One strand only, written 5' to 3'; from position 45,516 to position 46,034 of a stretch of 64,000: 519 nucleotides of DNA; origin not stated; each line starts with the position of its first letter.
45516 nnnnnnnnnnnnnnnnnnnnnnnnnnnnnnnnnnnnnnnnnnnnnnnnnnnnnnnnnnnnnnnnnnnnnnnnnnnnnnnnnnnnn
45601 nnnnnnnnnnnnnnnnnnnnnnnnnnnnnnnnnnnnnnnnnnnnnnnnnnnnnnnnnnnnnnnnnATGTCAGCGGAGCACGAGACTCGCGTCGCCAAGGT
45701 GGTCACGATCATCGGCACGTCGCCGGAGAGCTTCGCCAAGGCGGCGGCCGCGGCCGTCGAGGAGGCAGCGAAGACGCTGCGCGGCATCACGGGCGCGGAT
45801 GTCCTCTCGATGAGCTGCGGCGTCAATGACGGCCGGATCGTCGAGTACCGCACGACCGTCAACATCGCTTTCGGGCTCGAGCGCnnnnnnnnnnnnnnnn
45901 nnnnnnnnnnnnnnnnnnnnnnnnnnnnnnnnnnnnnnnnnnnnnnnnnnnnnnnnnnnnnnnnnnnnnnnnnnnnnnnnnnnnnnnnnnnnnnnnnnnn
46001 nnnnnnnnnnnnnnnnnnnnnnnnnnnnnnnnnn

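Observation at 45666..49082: Distant cyclase-AAA-TPR paralog bracketed by two dodecin-fold mini-proteins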

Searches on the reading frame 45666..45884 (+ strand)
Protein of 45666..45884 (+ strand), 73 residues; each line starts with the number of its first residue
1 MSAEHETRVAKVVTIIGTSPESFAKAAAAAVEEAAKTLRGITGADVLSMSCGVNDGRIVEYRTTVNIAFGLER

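Call 5: search_protein_families(library=pfam, proteins=[window:45666-45884:+], max_evalue=1)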
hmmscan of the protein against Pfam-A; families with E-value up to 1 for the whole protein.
seq(73 aa): 2 families
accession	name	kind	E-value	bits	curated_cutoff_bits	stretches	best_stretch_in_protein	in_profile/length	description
PF07311.17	Dodecin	-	9.1e-21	74.4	22.5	1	9-72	1-64/64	Dodecin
PF03544.19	TonB_C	-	0.079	13.9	24.6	1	11-35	31-55/79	Gram-negative bacterial TonB protein C-terminal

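Call 7: search_protein_families(library=ncbifam, proteins=[window:45666-45884:+], max_evalue=1)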
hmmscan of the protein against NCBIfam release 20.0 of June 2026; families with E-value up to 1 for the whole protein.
seq(73 aa): 2 families
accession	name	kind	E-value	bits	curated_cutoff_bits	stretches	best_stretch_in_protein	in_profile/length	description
NF041389.1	dodecin_Halo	equivalog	1.6e-12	47.6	100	1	9-72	2-65/65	dodecin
NF043052.1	DodecBact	equivalog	2.1e-12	47.1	75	1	8-72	3-67/67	dodecin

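Call 12: search_solved_structures(query=window:45666-45884:+, max_evalue=1, show_alignments=4)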
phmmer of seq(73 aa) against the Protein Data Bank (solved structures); distinct sequences matched with E-value up to 1: 22.
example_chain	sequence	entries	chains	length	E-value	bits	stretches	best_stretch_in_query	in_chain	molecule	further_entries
6ri3_A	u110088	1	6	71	1.2e-06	32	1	10-72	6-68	dodecin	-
3onr_A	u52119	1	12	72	1.8e-06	31.4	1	9-71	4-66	PROTEIN TRANSPORT PROTEIN SECE2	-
2vkf_A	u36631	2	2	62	3.4e-06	30.6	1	11-71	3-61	DODECIN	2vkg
4b2h_A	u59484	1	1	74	3.7e-06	30.5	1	9-72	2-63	DODECIN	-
3oqt_A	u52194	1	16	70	8e-06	29.4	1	10-72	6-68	Rv1498A PROTEIN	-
2yiz_A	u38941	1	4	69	8.5e-06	29.3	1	10-72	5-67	DODECIN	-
9bwn_A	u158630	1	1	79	8.7e-06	29.3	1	10-72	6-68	Flavoprotein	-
2vx9_A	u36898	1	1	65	1.3e-05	28.7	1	9-71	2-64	DODECIN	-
2cc6_A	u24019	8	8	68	1.4e-05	28.6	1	9-72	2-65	VNG1446H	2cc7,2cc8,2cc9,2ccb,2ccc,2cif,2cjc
1mog_A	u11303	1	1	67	1.7e-05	28.3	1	11-72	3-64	Dodecin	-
6r1e_A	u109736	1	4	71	1.9e-05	28.2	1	10-72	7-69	dodecin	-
2cie_A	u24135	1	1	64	1.9e-05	28.2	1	11-71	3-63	VNG1446H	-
4b2j_A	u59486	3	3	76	2e-05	28.1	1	9-72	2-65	DODECIN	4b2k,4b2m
2ux9_A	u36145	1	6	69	2.4e-05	27.9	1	8-72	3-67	DODECIN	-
2v19_A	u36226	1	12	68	2.4e-05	27.9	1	8-72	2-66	DODECIN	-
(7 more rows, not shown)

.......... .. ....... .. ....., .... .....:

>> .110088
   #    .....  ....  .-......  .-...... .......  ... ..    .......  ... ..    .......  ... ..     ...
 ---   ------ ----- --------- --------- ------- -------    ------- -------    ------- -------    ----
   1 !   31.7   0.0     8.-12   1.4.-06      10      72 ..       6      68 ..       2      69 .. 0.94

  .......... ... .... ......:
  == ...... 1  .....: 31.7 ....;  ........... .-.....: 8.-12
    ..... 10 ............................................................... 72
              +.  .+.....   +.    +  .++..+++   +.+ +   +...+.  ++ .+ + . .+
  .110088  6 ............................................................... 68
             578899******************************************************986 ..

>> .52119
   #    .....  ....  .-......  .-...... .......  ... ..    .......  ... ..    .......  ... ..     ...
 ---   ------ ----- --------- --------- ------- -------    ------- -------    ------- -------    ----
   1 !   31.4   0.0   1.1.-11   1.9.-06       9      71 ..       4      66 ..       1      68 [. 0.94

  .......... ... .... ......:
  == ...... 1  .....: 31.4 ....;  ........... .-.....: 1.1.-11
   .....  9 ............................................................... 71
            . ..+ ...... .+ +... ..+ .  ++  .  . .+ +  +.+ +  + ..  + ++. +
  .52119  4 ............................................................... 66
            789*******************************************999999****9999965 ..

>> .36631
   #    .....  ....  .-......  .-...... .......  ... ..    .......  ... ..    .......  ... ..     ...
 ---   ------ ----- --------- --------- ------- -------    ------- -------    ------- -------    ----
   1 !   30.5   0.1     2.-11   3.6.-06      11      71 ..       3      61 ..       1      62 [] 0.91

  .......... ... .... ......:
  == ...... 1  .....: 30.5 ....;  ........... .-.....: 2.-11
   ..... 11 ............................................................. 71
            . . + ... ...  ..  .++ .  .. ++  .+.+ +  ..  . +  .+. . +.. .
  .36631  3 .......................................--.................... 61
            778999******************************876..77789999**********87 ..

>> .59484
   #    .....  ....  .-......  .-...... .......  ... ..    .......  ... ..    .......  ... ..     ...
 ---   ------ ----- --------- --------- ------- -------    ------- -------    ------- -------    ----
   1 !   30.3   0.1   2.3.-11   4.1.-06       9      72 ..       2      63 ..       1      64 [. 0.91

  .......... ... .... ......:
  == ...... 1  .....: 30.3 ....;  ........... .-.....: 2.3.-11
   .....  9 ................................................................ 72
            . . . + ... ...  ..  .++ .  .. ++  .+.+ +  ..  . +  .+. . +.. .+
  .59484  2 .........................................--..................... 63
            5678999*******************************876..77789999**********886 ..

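Call 14: find_homologous_proteins(query=window:45666-45884:+, max_evalue=0.001)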
Query seq(73 aa) (73 aa): 2749 proteins with E <= 0.001 among 2749 candidates; the best 120 are listed.
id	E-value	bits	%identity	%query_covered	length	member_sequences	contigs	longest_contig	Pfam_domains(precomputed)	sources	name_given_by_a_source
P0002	9.2e-38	144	100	100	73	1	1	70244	PF07311.18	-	-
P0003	1.9e-35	137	95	100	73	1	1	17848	PF07311.18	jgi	jgi:flavin-binding protein dodecin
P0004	3.1e-35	136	93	100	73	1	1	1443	PF07311.18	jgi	jgi:hypothetical protein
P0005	5.5e-35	135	93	100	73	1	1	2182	PF07311.18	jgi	jgi:flavin-binding protein dodecin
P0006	7.5e-35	135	93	100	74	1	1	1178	PF07311.18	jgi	jgi:dodecin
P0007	1.1e-34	134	93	100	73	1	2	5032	PF07311.18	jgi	jgi:flavin-binding protein dodecin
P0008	1.4e-34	134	92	100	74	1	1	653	PF07311.18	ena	-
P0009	3.9e-34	133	90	100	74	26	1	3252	PF07311.18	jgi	jgi:dodecin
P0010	5.0e-34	132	90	100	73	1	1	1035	PF07311.18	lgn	-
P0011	6.3e-34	132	90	100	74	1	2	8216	PF07311.18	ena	-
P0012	9.8e-34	131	92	100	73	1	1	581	PF07311.18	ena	-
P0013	1.1e-33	131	90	100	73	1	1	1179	PF07311.18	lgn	-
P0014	1.4e-33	131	90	100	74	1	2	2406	PF07311.18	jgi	jgi:flavin-binding protein dodecin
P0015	2.2e-33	130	90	100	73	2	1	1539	PF07311.18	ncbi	-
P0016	3.5e-33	130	93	97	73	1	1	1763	PF07311.18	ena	-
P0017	4.7e-33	129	92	97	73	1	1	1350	PF07311.18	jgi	jgi:hypothetical protein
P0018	5.2e-33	129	93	97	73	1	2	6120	PF07311.18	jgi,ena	-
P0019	8.2e-33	128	90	100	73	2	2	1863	PF07311.18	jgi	jgi:dodecin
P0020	1.4e-32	128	90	97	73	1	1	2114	PF07311.18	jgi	jgi:flavin-binding protein dodecin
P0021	1.4e-32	128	92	97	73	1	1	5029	PF07311.18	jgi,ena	jgi:flavin-binding protein dodecin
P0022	1.4e-32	128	89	100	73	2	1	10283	PF07311.18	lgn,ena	-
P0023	2.5e-32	127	89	100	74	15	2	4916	PF07311.18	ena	-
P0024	2.7e-32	127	88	100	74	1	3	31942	PF07311.18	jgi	jgi:flavin-binding protein dodecin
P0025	2.9e-32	127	89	100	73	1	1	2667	PF07311.18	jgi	jgi:flavin-binding protein dodecin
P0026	3.7e-32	126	87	96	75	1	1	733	PF07311.18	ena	-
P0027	4.3e-32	126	89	100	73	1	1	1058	PF07311.18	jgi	jgi:flavin-binding protein dodecin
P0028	6.4e-32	126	88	100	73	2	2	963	PF07311.18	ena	-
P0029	7.3e-32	125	87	97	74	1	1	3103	PF07311.18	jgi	jgi:dodecin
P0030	1.5e-31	124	88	100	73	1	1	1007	PF07311.18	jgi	jgi:flavin-binding protein dodecin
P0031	2.0e-31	124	85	100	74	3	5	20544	PF07311.18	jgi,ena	jgi:flavin-binding protein dodecin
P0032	2.5e-31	124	86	100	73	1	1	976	PF07311.18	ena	-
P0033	2.6e-31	124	85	100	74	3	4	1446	PF07311.18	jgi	jgi:flavin-binding protein dodecin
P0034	2.7e-31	124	88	100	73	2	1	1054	PF07311.18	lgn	-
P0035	2.8e-31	124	86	100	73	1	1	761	PF07311.18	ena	-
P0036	3.0e-31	123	85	100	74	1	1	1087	PF07311.18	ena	-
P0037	3.6e-31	123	85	100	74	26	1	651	PF07311.18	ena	-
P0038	4.1e-31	123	86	100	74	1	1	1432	PF07311.18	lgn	-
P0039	4.4e-31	123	86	100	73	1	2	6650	PF07311.18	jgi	jgi:dodecin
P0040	4.8e-31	123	85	99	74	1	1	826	PF07311.18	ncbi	-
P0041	5.4e-31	123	84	100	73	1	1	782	PF07311.18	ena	-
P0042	1.0e-30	122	85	100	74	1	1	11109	PF07311.18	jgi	jgi:hypothetical protein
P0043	1.1e-30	122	84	100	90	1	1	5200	PF07311.18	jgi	jgi:flavin-binding protein dodecin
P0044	1.4e-30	121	84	100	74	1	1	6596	PF07311.18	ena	-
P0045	1.4e-30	121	86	100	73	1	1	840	PF07311.18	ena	-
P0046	1.5e-30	121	82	100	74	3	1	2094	PF07311.18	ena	-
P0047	1.6e-30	121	85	100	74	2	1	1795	PF07311.18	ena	-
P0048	1.9e-30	121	85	100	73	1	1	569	PF07311.18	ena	-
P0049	2.2e-30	121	84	100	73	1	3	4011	PF07311.18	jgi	jgi:hypothetical protein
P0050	2.5e-30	121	84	100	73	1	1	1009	PF07311.18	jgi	jgi:flavin-binding protein dodecin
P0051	2.6e-30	121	84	100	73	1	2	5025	PF07311.18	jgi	jgi:dodecin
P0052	2.7e-30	120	82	100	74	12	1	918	PF07311.18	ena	-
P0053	2.8e-30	120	84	100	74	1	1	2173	PF07311.18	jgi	jgi:hypothetical protein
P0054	3.3e-30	120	82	100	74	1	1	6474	PF07311.18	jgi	-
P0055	3.4e-30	120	85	100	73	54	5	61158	PF07311.18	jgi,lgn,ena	jgi:flavin-binding protein dodecin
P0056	3.4e-30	120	81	100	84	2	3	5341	PF07311.18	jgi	jgi:dodecin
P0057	3.6e-30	120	85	100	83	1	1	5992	PF07311.18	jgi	jgi:dodecin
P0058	4.3e-30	120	81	100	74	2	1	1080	PF07311.18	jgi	-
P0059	5.4e-30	120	86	100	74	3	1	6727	PF07311.18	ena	-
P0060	6.8e-30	119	85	100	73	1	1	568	PF07311.18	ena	-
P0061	9.1e-30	119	81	100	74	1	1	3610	PF07311.18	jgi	jgi:dodecin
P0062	9.5e-30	119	86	100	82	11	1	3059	PF07311.18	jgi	jgi:dodecin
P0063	9.7e-30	119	83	96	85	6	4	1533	PF07311.18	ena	-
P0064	1.3e-29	118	82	100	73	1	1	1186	PF07311.18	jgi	jgi:flavin-binding protein dodecin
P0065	1.3e-29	118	82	100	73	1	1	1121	PF07311.18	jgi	jgi:flavin-binding protein dodecin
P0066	1.7e-29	118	82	100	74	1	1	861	PF07311.18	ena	-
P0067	1.9e-29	118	82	100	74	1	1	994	PF07311.18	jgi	jgi:flavin-binding protein dodecin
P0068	2.1e-29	118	84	100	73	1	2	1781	PF07311.18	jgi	jgi:dodecin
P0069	2.2e-29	118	81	100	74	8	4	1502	PF07311.18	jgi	jgi:flavin-binding protein dodecin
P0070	3.4e-29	117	84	100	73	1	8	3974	PF07311.18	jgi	jgi:hypothetical protein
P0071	5.5e-29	116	82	100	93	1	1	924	PF07311.18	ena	-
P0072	7.3e-29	116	81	100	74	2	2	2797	PF07311.18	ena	-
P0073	8.2e-29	116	88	89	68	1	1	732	PF07311.18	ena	-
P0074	1.0e-28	116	91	89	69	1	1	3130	PF07311.18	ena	-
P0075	1.5e-28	115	79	100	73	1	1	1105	PF07311.18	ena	-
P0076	2.5e-28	114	81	95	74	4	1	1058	PF07311.18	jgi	jgi:flavin-binding protein dodecin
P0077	4.1e-28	114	81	95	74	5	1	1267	PF07311.18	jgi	jgi:flavin-binding protein dodecin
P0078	8.1e-28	113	79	100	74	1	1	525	PF07311.18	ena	-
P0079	1.2e-27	112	79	100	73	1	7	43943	PF07311.18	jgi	jgi:hypothetical protein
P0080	1.3e-27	112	77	96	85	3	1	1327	PF07311.18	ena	-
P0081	2.7e-27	111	77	96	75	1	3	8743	PF07311.18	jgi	jgi:dodecin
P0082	3.9e-27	111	78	100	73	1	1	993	PF07311.18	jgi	jgi:dodecin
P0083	4.1e-27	111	83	90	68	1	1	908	PF07311.18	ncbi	-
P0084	4.4e-27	110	86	89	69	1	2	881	PF07311.18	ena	-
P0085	6.1e-27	110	85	89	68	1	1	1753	PF07311.18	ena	-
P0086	8.5e-27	110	88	89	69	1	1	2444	PF07311.18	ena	-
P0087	9.6e-27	109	86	89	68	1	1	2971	PF07311.18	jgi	-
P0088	1.0e-26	109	77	96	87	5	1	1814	PF07311.18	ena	-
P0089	1.4e-26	109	88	90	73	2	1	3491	PF07311.18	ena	-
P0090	1.8e-26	108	85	89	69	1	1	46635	PF07311.18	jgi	jgi:dodecin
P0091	2.3e-26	108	83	89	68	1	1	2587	PF07311.18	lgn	-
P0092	3.3e-26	108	83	89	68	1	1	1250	PF07311.18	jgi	jgi:flavin-binding protein dodecin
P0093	4.3e-26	107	85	90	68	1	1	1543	PF07311.18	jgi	jgi:dodecin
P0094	5.1e-26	107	83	89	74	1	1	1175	PF07311.18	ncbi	-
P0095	5.4e-26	107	85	90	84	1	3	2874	PF07311.18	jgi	jgi:flavin-binding protein dodecin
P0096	1.0e-25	106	83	90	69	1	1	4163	PF07311.18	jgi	jgi:flavin-binding protein dodecin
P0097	1.9e-25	105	83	90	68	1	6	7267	PF07311.18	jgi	jgi:flavin-binding protein dodecin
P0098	2.1e-25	105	86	89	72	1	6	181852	PF07311.18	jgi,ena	jgi:flavin-binding protein dodecin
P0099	2.3e-25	105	85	89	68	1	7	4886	PF07311.18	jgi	jgi:flavin-binding protein dodecin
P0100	2.3e-25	105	86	89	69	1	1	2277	PF07311.18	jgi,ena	jgi:dodecin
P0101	2.4e-25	105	82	90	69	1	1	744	PF07311.18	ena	-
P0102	2.8e-25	105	83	90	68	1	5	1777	PF07311.18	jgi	jgi:flavin-binding protein dodecin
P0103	2.9e-25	105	83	89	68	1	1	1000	PF07311.18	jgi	jgi:flavin-binding protein dodecin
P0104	3.2e-25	105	83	90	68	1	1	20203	PF07311.18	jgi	jgi:flavin-binding protein dodecin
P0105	3.4e-25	105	85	89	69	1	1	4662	PF07311.18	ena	-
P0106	3.8e-25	104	83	90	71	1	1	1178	PF07311.18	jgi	jgi:flavin-binding protein dodecin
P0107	3.9e-25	104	86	89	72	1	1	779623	PF07311.18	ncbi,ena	-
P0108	4.0e-25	104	82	90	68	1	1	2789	PF07311.18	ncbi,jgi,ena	-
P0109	4.1e-25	104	86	89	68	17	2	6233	PF07311.18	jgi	jgi:flavin-binding protein dodecin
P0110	4.5e-25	104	85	89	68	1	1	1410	PF07311.18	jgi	jgi:dodecin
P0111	4.6e-25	104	85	89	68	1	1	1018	PF07311.18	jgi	jgi:dodecin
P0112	4.6e-25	104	85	89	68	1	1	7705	PF07311.18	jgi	jgi:dodecin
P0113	4.8e-25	104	85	90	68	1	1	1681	PF07311.18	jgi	jgi:dodecin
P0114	4.8e-25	104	83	89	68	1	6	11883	PF07311.18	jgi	jgi:flavin-binding protein dodecin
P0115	5.1e-25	104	85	89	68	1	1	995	PF07311.18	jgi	jgi:flavin-binding protein dodecin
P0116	5.4e-25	104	85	89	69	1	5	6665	PF07311.18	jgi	jgi:hypothetical protein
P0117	5.8e-25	104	85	89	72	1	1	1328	PF07311.18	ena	-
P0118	6.3e-25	104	83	89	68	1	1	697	PF07311.18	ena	-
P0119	6.7e-25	104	82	90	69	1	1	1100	PF07311.18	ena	-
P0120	7.1e-25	103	83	89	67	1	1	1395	PF07311.18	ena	-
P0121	7.1e-25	103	83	89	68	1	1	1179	PF07311.18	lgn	-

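Call 15: find_encoding_contigs(protein=P0003, flank=6000, max_places=3)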
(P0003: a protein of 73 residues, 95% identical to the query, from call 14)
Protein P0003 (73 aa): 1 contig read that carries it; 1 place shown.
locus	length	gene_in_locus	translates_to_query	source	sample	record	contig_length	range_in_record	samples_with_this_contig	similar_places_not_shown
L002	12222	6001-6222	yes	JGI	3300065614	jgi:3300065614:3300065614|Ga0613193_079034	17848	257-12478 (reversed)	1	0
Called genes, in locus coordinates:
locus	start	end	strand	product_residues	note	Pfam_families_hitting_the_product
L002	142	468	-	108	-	PF02021:UPF0102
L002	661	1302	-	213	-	PF01351:RNase_HII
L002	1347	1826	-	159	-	PF01245:Ribosomal_L19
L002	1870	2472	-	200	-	PF10502:Peptidase_S26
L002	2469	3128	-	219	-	PF01746:tRNA_m1G_MT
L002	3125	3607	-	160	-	PF24986:PRC_RimM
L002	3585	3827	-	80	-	PF13083:KH_KhpA-B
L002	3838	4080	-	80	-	PF00886:Ribosomal_S16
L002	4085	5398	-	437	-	PF02881:SRP54_N, PF00448:SRP54, PF01656:CbiA (weak), PF13401:AAA_22 (weak), PF02978:SRP_SPB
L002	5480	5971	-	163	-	PF01661:Macro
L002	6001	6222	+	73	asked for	PF07311:Dodecin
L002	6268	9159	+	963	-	PF00211:Guanylate_cyc, PF13191:AAA_16, PF13374:TPR_10 (faint), PF13424:TPR_12 (faint), PF13176:TPR_7 (faint), PF17874:TPR_MalT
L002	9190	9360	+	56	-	-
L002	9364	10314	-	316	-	PF02881:SRP54_N (weak), PF25199:nSTAND_NTPase5 (faint), PF13191:AAA_16 (weak), PF06414:Zeta_toxin (weak), PF13604:AAA_30, PF00448:SRP54, PF01656:CbiA (weak), PF13401:AAA_22 (weak), +1 more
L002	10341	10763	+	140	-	PF00903:Glyoxalase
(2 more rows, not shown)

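Call 16: find_encoding_contigs(protein=P0024, flank=6000, max_places=3)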
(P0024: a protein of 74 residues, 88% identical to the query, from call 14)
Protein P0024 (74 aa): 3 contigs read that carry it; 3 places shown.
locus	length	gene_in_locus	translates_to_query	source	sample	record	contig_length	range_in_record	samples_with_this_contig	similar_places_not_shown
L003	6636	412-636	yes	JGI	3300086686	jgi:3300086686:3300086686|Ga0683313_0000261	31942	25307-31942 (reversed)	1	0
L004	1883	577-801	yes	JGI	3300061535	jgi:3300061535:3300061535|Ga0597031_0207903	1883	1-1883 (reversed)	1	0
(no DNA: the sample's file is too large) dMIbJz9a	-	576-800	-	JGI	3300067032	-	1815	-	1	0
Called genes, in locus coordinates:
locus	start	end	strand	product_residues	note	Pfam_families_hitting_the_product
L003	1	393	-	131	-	?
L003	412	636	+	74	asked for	PF07311:Dodecin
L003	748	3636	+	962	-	PF00211:Guanylate_cyc, PF13191:AAA_16, PF13401:AAA_22 (faint), PF17874:TPR_MalT (faint)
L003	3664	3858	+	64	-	-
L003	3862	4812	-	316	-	PF02881:SRP54_N (weak), PF25199:nSTAND_NTPase5 (faint), PF06414:Zeta_toxin (weak), PF13245:AAA_19 (weak), PF13604:AAA_30, PF00448:SRP54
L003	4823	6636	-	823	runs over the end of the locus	PF02463:SMC_N, PF13175:AAA_15 (weak), PF13304:AAA_21 (weak), PF13476:AAA_23, PF13304:AAA_21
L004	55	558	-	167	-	PF01661:Macro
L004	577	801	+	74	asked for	PF07311:Dodecin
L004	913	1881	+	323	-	?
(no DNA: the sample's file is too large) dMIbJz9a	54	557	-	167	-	PF01661:Macro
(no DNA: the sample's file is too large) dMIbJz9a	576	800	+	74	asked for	PF07311:Dodecin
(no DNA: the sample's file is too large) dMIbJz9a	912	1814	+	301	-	?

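Call 17: find_encoding_contigs(protein=P0055, flank=6000, max_places=4)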
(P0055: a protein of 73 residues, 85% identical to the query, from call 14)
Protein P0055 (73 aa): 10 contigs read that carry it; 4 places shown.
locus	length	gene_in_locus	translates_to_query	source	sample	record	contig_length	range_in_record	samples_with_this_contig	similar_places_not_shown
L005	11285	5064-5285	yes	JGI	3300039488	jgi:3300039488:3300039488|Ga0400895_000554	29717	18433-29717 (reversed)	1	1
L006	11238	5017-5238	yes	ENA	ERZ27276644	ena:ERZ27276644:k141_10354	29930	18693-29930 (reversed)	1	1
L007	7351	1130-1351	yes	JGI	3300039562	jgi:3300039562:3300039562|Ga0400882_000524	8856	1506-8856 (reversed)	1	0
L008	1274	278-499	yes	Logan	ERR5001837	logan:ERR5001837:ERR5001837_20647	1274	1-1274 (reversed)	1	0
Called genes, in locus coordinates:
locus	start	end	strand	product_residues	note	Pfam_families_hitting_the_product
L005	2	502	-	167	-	?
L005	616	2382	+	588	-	PF07969:Amidohydro_3 (faint), PF01979:Amidohydro_1, PF13382:Adenine_deam_C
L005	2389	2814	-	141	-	-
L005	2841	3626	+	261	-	PF05721:PhyH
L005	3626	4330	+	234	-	-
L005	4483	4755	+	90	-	-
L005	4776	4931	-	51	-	-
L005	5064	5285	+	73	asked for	PF07311:Dodecin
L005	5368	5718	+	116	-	-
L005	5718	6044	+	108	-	-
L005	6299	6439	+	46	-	-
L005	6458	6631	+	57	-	-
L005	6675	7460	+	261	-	PF04542:Sigma70_r2, PF04539:Sigma70_r3, PF08281:Sigma70_r4_2, PF04545:Sigma70_r4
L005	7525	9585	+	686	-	PF00009:GTP_EFTU, PF22042:EF-G_D2, PF14492:EFG_III, PF03764:EFG_IV, PF00679:EFG_C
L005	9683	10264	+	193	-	-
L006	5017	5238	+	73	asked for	PF07311:Dodecin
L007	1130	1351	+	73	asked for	PF07311:Dodecin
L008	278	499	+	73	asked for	PF07311:Dodecin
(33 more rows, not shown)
